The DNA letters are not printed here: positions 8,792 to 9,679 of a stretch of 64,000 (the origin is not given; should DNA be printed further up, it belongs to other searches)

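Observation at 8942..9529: Pseudopilin (GspG-like) domain whose class-III signal peptide is replaced by a cytoplasmic zinc ribbon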

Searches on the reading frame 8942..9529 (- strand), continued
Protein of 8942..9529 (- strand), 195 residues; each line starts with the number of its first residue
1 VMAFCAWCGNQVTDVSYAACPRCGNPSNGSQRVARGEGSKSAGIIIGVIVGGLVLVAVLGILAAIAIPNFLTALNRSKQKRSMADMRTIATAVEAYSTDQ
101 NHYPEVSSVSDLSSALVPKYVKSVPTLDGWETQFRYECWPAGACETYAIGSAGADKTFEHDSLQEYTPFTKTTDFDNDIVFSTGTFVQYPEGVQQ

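Call 34: fold_search(model_id=the predicted structure, library=pdb)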
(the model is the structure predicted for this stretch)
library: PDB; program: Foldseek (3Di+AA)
matches with E <= 10: 61; with E <= 0.001: 1
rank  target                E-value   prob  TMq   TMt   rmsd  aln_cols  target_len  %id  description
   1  4lw9_A                6.7e-04  1.00  0.40  0.62   3.7       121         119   18  Crystal structure of Vibrio cholera major pseudopilin EpsG (released 2014-07-16)
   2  3gn9_A                1.5e-03  1.00  0.39  0.64   3.7       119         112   19  Crystal structure of the major pseudopilin from the type 2 secretion system of Vibrio vulnificus (released 2009-07-28)
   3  4lw9_I                1.6e-03  1.00  0.39  0.61   3.7       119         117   19  Crystal structure of Vibrio cholera major pseudopilin EpsG (released 2014-07-16)
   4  3fu1_B                2.0e-03  1.00  0.39  0.65   3.8       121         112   20  Crystal structure of the major pseudopilin from the type 2 secretion system of Vibrio cholerae (released 2009-07-28)
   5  4lw9_F                2.3e-03  1.00  0.37  0.61   3.7       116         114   20  Crystal structure of Vibrio cholera major pseudopilin EpsG (released 2014-07-16)
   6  3fu1_A                2.5e-03  1.00  0.39  0.63   3.8       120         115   19  Crystal structure of the major pseudopilin from the type 2 secretion system of Vibrio cholerae (released 2009-07-28)
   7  8uhf_I                6.2e-03  1.00  0.37  0.38   4.1       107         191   17  Cryo-EM of Vibrio cholerae toxin co-regulated pilus - asymmetric reconstruction (released 2023-12-06)
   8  3g20_A                7.0e-03  1.00  0.37  0.59   5.3       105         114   19  Crystal structure of the major pseudopilin from the type 2 secretion system of enterohaemorrhagic Escherichia coli (released 2009-07-28)
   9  9a1f_A                8.6e-03  0.98  0.37  0.49   5.9       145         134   25  Integrative structure of the XcpGHIJK pseudo pilus filament model of a type II secretion system (released 2021-06-18)
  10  6t8s_BBB              9.8e-03  0.96  0.35  0.48   9.3       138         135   14  Structure of the major Type IV pilin PilA1 from Clostridium difficile (released 2020-03-25)
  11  8uhf_H                1.1e-02  1.00  0.38  0.39   4.3       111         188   16  Cryo-EM of Vibrio cholerae toxin co-regulated pilus - asymmetric reconstruction (released 2023-12-06)
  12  6t8s_AAA              1.2e-02  1.00  0.31  0.44   2.8        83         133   16  Structure of the major Type IV pilin PilA1 from Clostridium difficile (released 2020-03-25)
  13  2kep_MODEL_1_A        1.4e-02  0.99  0.34  0.56   4.9       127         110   22  Solution structure of XcpT, the main component of the type 2 secretion system of Pseudomonas aeruginosa (released 2009-10-06)
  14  5o2y_MODEL_1_A        2.1e-02  0.99  0.33  0.51   4.6        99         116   17  NMR structure of the calcium bound form of PulG, major pseudopilin from Klebsiella oxytoca T2SS (released 2017-10-18)
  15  9iuf_A                2.3e-02  1.00  0.41  0.38   5.0       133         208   11  Cryo-EM structure of the type IVb pilus from enterotoxigenic Escherichia coli (released 2025-05-28)
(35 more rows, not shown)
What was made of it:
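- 8945..9322 (-): GspG/PulG-type pilin head, residues 69-194: alpha1-C (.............EAY), alpha-beta loop, DGW strand, Cys137/Cys143 pair, the S-x-G-x-D and FD-x-D-IVF motifs, and a YPEG tail. Foldseek to EpsG/GspG (call 34).
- On Type IV pilin / pseudopilin (type IV filament subunit): Foldseek matches EpsG, GspG, TcpA and PilA1 (call 34).
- Closest known: T2SS major pseudopilin GspG/PulG/EpsG. Same: Head fold: Foldseek top matches 4lw9, 3gn9 and 3fu1 (call 34).
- Checked: Its best Foldseek PDB matches are the T2SS major pseudopilins EpsG/GspG (4lw9, 3gn9, 3fu1), with probability 1.00, target TM-score 0.61-0.65 and rmsd 3.7 A over about 120 columns (call 34).
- Foldseek top matches EpsG/GspG, probability 1.0, target TM-score 0.61-0.65 (call 34).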

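Call 35: find_related_loci(query=A3, collection=genome_contigs, flank=6000)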
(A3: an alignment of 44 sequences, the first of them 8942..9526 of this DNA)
Query A3 (194 aa) in genome_contigs; peptide patterns used: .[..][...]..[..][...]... (x = any residue, [..] = any of these).
600 stretches matched a pattern (row limit reached: there are more); 219 encode a relative of the query (tblastn E <= 1e-3); the best 80 are kept; 80 distinct loci.
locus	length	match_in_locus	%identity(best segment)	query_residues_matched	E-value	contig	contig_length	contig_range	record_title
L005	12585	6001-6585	61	1-194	2e-62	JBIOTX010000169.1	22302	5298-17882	MAG: Thermoanaerobaculia bacterium isolate MAG149 k127_2249223, whole genome shotgun sequence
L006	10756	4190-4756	55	1-193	6e-60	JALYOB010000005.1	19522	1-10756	MAG: Acidobacteriota bacterium isolate KAL bin4 SC8791_NODE_5_length_19522_cov_1.195927, whole genome shotgun sequence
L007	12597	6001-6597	51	1-194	2e-56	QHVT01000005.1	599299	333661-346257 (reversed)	MAG: Acidobacteria bacterium isolate gp7 AA8 14_0903_02_30cm_scaffold_5_curated, whole genome shotgun sequence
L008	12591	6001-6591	52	3-194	5e-50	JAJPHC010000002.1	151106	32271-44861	MAG: Acidobacteria bacterium isolate Centralia_MAG_134 k107_696158, whole genome shotgun sequence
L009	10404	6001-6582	46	3-190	3e-49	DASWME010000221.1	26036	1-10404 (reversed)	MAG TPA_asm: Thermoanaerobaculia bacterium isolate SMAG_U3379 k141_243543, whole genome shotgun sequence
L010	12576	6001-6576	48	1-192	7e-48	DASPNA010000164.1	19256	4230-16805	MAG TPA_asm: Thermoanaerobaculia bacterium isolate SMAG_U12109 k141_67772, whole genome shotgun sequence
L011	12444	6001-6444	43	46-193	7e-40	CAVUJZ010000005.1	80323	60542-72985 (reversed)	MAG: uncultured Acidobacteriota bacterium isolate MFD01721.bin.2.2 genome assembly, contig: contig_10590, whole genome s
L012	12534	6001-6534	42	32-191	4e-38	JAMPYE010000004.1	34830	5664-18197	MAG: Thermoanaerobaculia bacterium isolate R2F_R2FSRR_metabat.65 R2F_C610, whole genome shotgun sequence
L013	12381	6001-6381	49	67-193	2e-33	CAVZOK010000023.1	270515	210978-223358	MAG: Candidatus Sulfomarinibacteraceae bacterium isolate MFD03804.bin.2.114 genome assembly, contig: contig_44217, whole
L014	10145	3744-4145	47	64-192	3e-32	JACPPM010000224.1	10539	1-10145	MAG: Acidobacteria bacterium isolate NC_groundwater_627_Ag_B-0.1um_62_56 B_1_S1_Biohub_coassembly_k141_3391932, whole ge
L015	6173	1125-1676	43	1-194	1e-31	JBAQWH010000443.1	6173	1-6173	MAG: Thermoanaerobaculia bacterium isolate MFD12012_ilm_asm_bin17 k127_165952, whole genome shotgun sequence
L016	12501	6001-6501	41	26-194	8e-32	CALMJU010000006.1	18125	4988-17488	MAG TPA_asm: uncultured Acidobacteria bacterium isolate SRR8859388_bin.2_CONCOCT_v1.1_MAG genome assembly, contig: ERZ16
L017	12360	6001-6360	46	67-193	6e-31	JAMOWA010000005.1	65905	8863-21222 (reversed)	MAG: Thermoanaerobaculia bacterium isolate PIR-30_metabat2_scaf2bin.106 PIR-30_scaffold_113_c1, whole genome shotgun seq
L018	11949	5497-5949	50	52-194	3e-31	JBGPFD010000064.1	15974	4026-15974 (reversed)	MAG: Thermoanaerobaculia bacterium isolate OBJ_0618_7090110_75 k141_1873688_length_15974_cov_33.7419, whole genome shotg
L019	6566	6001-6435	51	52-193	7e-31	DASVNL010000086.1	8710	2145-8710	MAG TPA_asm: Thermoanaerobaculia bacterium isolate SMAG_U3126 k141_287394, whole genome shotgun sequence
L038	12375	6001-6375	41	64-194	2e-26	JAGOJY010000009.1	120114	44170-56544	MAG: Acidobacteria bacterium isolate Go_SlDig_bin_260 Go_SlDig_290_length_120114_cov_10.371999, whole genome shotgun seq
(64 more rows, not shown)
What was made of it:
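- The head is 40-51% identical to canonical prepilins of the same phylum (call 35).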

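Call 40: search_protein_families(library=pfam, proteins=[P0137, P0147, P0190, P0227, P0136, P0132, P0142, P0153, P0173, P0131], max_evalue=0.01)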
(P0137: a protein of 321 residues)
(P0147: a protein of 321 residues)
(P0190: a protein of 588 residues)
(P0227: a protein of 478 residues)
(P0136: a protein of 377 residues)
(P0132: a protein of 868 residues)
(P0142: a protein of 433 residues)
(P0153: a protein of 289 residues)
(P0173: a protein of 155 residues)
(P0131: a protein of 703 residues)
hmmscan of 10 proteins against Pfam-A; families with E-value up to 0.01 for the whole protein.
P0137 (321 aa): 3 families
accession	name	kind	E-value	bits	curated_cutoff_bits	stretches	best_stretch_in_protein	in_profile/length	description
PF08334.16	T2SSG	-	9.4e-10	39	21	1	194-287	1-100/108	Type II secretion system (T2SS), protein G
PF12773.13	DZR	-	0.0077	16.8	27.3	0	4-25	1-22/45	Double zinc ribbon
PF13240.11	Zn_Ribbon_1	-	0.0093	16.2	25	1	4-24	2-22/23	zinc-ribbon domain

P0147 (321 aa): 3 families
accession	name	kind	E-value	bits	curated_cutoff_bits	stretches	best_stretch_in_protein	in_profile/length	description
PF08334.16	T2SSG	-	3.7e-06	27.4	21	1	192-284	1-96/108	Type II secretion system (T2SS), protein G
PF13240.11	Zn_Ribbon_1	-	5.1e-05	23.4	25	1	3-23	2-22/23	zinc-ribbon domain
PF12773.13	DZR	-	0.0028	18.2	27.3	1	3-24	1-22/45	Double zinc ribbon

P0190 (588 aa): 8 families
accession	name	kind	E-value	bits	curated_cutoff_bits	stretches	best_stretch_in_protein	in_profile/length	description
PF01656.29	CbiA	-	1.5e-10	41.6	25.4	1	8-228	1-94/125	CobQ/CobB/MinD/ParA nucleotide binding domain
PF13614.12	AAA_31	-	1.5e-08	35.2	27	1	7-87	3-84/177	AAA domain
PF10609.15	ParA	-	2.7e-08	34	27.1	1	7-44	5-43/246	NUBPL iron-transfer P-loop NTPase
PF02374.21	ArsA_ATPase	-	0.00016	21.4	24.3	1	10-35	5-30/305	Anion-transporting ATPase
PF13481.12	AAA_25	-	0.00031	20.9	27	1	8-58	35-83/195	AAA domain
PF13191.12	AAA_16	-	0.00045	21.2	32.6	1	9-167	27-149/167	AAA ATPase domain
PF20720.3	nSTAND3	-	0.0069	16.5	27.2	0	8-41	19-54/155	Novel STAND NTPase 3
PF13238.12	AAA_18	-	0.007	17.3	29.4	0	10-56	2-44/128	AAA domain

P0227 (478 aa): 22 families
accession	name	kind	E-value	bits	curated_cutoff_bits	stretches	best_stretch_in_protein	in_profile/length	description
PF07719.23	TPR_2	-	5.4e-19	67.1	27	2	400-431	3-34/34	Tetratricopeptide repeat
PF13432.12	TPR_16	-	6.2e-16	59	32.7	2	300-363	1-64/65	Tetratricopeptide repeat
PF13431.12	TPR_17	-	8.7e-15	54.1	24.4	1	353-381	2-30/34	Tetratricopeptide repeat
PF00515.34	TPR_1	-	2.8e-14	52.7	27.8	0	402-431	5-34/34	Tetratricopeptide repeat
PF13414.12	TPR_11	-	6.8e-14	51.7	26.8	2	344-378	8-42/42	TPR repeat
PF14559.12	TPR_19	-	5.1e-12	46.4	25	2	408-467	1-60/68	Tetratricopeptide repeat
PF13428.12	TPR_14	-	5.4e-11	42.5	23.5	1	402-441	5-44/44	Tetratricopeptide repeat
PF13424.12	TPR_12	-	2.2e-10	41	30.1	2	400-453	5-66/77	Tetratricopeptide repeat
PF13181.12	TPR_8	-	5.4e-10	39.1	25.7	0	402-430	5-33/34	Tetratricopeptide repeat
PF13371.12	TPR_9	-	1.1e-07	32.1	35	0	392-435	23-66/73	Tetratricopeptide repeat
PF13176.12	TPR_7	-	2.3e-06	27.7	27.9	0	404-433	5-34/36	Tetratricopeptide repeat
PF12895.13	ANAPC3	-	4.8e-06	27.2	27.2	1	346-423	5-81/82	Anaphase-promoting complex, cyclosome, subunit 3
PF14561.12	TPR_20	-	7.8e-05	23.4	25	0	417-466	7-56/90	Tetratricopeptide repeat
PF13174.12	TPR_6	-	9.4e-05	23.3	26.3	0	299-328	3-32/33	Tetratricopeptide repeat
PF08334.16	T2SSG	-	0.00026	21.4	21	1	161-246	5-94/108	Type II secretion system (T2SS), protein G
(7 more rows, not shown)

P0136 (377 aa): 5 families
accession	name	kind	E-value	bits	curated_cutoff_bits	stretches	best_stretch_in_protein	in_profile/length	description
PF08334.16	T2SSG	-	3e-09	37.3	21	1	89-178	2-97/108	Type II secretion system (T2SS), protein G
PF13240.11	Zn_Ribbon_1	-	1.1e-07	31.8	25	1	2-24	1-23/23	zinc-ribbon domain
PF16101.10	PRIMA1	-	0.00059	20.1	38.6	1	19-86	52-123/158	Proline-rich membrane anchor 1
PF12773.13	DZR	-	0.0015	19.1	27.3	1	2-25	14-35/45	Double zinc ribbon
PF13248.11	Zn_ribbon_3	-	0.0021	17.9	27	1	3-23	5-25/26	zinc-ribbon domain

P0132 (868 aa): 1 family
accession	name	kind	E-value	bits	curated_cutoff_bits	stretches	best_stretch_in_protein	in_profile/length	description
PF08334.16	T2SSG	-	2.3e-30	105.3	21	3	607-687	5-94/108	Type II secretion system (T2SS), protein G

P0142 (433 aa): 1 family
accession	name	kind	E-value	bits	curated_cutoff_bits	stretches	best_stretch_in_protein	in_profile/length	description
PF08334.16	T2SSG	-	8.1e-08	32.7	21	1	167-243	3-89/108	Type II secretion system (T2SS), protein G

P0153 (289 aa): 1 family
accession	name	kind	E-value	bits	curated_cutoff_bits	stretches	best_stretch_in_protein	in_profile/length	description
PF08334.16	T2SSG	-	9.9e-05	22.8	21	1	161-257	2-101/108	Type II secretion system (T2SS), protein G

P0173 (155 aa): 2 families
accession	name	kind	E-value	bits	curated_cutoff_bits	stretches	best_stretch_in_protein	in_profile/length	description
PF07963.17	N_methyl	-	2e-10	40.2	21.2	1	1-27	1-27/27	Prokaryotic N-terminal methylation motif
PF08334.16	T2SSG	-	3.1e-09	37.3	21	1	29-120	1-97/108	Type II secretion system (T2SS), protein G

P0131 (703 aa): 2 families
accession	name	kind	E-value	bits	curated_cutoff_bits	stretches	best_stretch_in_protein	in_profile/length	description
PF08334.16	T2SSG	-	2e-13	50.7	21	2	390-476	2-98/108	Type II secretion system (T2SS), protein G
PF11832.13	DUF3352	-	0.0032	16.6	26.8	1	68-358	202-467/536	Protein of unknown function (DUF3352)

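Call 50: list_cluster_members(proteins=[P0165, P0170, P0185, P0196, P0211, P0259, P0137, P0147, P0190, P0227])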
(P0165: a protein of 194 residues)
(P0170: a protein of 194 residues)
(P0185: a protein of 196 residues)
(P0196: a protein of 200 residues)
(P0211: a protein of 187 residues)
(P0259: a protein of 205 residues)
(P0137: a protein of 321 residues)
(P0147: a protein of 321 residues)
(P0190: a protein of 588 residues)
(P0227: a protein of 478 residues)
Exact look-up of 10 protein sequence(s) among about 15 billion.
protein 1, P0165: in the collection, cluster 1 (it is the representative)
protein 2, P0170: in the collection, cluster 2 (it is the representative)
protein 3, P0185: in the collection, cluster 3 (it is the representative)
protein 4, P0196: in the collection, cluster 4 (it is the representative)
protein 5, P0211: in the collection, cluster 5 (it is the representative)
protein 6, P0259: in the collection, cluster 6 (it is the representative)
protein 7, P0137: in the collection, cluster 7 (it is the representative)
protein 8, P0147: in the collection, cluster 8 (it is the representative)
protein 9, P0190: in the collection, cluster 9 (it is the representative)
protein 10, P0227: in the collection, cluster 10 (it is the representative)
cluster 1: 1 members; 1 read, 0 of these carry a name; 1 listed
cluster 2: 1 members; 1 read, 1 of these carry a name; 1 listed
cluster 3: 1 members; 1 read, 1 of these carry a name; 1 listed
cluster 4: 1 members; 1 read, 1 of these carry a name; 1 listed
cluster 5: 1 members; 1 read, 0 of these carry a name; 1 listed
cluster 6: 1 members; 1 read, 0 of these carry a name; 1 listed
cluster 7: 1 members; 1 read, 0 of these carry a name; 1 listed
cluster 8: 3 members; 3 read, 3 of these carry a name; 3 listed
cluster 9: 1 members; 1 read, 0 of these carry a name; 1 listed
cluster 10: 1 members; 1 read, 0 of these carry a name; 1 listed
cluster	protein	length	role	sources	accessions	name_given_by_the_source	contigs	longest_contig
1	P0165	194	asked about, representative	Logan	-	-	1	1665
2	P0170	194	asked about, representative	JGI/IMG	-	type II secretory pathway pseudopilin PulG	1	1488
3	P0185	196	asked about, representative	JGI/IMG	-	type II secretory pathway pseudopilin PulG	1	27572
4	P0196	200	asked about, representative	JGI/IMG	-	hypothetical protein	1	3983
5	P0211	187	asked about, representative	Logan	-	-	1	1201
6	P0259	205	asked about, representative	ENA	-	-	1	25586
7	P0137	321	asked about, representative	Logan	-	-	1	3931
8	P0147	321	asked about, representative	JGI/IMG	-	general secretion pathway protein G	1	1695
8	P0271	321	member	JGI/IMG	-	general secretion pathway protein G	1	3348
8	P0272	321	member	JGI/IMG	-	general secretion pathway protein G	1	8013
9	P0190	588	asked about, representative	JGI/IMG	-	-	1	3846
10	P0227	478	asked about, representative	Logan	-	-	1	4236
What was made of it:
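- Tried and rejected: A cluster look-up of ten divergent representatives, meant to give taxonomy, returned only metagenomic records without organism names (call 50).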

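Call 51: search_solved_structures(query=A2, max_evalue=0.001, show_alignments=5)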
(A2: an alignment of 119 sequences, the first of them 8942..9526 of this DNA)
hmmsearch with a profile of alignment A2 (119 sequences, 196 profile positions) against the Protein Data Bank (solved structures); distinct sequences matched with E-value up to 0.001: 19.
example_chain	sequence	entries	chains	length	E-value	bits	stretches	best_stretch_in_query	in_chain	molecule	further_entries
8tj2_C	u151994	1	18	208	5.3e-12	49.2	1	50-108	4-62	Type IV major pilin protein PilA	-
5wda_A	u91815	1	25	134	1.2e-10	44.7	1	52-158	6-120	General secretion pathway protein G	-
2m7g_A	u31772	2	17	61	2.9e-10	43.5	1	50-106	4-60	Geopilin domain 1 protein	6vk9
9egp_A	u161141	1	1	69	4.4e-10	42.9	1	50-105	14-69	Geopilin domain 1 protein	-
7tgg_A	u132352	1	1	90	5.1e-10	42.7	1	49-106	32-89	Geopilin domain 1 protein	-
6xxd_A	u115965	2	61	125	2e-08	37.5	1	50-108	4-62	PilA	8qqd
8pfb_G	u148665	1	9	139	1.7e-07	34.5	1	49-167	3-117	Type IV pilin PilE1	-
8tob_GA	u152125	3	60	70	6.4e-07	32.6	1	50-99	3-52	Fimbrial protein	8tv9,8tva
3g20_A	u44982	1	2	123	3e-06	30.4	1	60-146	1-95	Type II secretion protein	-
2hi2_A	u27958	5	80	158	1.4e-05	28.2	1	50-133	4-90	Fimbrial protein | PilA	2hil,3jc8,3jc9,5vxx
1oqw_A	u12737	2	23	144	1.7e-05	28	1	50-95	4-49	Fimbrial protein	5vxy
1ay2_A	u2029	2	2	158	1.8e-05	27.9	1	50-133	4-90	TYPE 4 PILIN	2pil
8tum_e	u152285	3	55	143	2.3e-05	27.5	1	50-95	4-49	Type IV major pilin protein PilA | Pilin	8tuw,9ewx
8p3b_A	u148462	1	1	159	3.4e-05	26.9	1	50-131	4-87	Fimbrial protein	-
5kua_A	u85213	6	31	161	4.8e-05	26.5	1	50-133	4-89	pilin | Neisseria meningitidis PilE variant SB-GATDH | Neisseria meningitidis PilE, SB-DATDH variant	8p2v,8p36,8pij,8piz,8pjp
3gn9_A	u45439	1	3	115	0.00024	24.2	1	73-155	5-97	Type II secretory pathway, pseudopilin EpsG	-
3fu1_A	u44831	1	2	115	0.00045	23.3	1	73-155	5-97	General secretion pathway protein G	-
4lw9_A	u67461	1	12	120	0.00083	22.4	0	74-155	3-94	Type II secretion system protein G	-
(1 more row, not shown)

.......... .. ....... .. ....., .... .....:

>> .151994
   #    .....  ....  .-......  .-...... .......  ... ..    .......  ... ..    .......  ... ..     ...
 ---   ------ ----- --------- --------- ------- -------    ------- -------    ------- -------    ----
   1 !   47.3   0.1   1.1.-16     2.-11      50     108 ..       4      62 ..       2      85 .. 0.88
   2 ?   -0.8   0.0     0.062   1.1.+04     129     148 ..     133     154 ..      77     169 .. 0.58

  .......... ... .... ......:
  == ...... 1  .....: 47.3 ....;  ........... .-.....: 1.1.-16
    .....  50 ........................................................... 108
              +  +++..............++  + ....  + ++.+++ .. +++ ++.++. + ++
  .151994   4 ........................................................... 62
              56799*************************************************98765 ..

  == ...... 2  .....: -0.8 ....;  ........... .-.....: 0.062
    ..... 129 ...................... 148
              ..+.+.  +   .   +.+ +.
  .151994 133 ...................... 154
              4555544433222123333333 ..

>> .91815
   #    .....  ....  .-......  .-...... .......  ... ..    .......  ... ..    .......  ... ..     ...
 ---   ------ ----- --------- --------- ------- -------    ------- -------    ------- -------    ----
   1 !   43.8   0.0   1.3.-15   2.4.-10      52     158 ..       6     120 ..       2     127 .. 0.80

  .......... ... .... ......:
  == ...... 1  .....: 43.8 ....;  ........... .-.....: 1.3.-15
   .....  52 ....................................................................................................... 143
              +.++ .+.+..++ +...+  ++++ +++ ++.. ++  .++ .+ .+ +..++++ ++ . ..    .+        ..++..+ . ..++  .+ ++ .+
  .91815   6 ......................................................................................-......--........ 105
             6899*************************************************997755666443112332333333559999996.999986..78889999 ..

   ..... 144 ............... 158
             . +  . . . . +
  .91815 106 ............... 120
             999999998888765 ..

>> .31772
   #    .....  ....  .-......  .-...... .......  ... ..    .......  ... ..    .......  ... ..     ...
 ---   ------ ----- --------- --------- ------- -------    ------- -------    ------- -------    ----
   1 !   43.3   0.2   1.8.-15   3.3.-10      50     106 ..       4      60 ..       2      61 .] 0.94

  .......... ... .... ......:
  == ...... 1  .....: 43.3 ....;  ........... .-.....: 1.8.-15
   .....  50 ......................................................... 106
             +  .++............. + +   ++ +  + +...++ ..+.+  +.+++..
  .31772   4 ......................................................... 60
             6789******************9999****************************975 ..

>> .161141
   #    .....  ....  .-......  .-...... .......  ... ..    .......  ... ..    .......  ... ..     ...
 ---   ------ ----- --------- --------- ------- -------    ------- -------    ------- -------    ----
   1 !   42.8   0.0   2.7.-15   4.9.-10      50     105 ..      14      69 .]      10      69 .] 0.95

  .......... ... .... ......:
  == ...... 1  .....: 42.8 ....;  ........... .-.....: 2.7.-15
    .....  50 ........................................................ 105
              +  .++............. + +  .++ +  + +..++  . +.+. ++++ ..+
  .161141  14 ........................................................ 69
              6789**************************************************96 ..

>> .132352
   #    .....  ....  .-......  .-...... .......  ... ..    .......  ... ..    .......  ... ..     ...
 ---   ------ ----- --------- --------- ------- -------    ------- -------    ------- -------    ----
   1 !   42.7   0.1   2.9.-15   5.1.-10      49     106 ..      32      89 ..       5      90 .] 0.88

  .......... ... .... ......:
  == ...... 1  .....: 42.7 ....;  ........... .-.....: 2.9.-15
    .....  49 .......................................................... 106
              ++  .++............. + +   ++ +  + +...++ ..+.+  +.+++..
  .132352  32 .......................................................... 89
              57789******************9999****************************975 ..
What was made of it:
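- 8945..9322 (-): Profile alignment to PulG 5wda (call 51).
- On GspG, T2SS major pseudopilin (TIGR01710 equivalog): The first aligns with the G-P-D-G loop of PulG (call 51).
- Closest known: T2SS major pseudopilin GspG/PulG/EpsG. Same: Sequence: alignment to PulG residues 6-120 (call 51).
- Checked: The ortholog profile against PDB finds PilA at 5e-12 and PulG residues 6-120 at 1.2e-10 (call 51).
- Profile against PDB: PulG residues 6-120 at E 1.2e-10 and M. xanthus PilA at 5e-12 (call 51).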
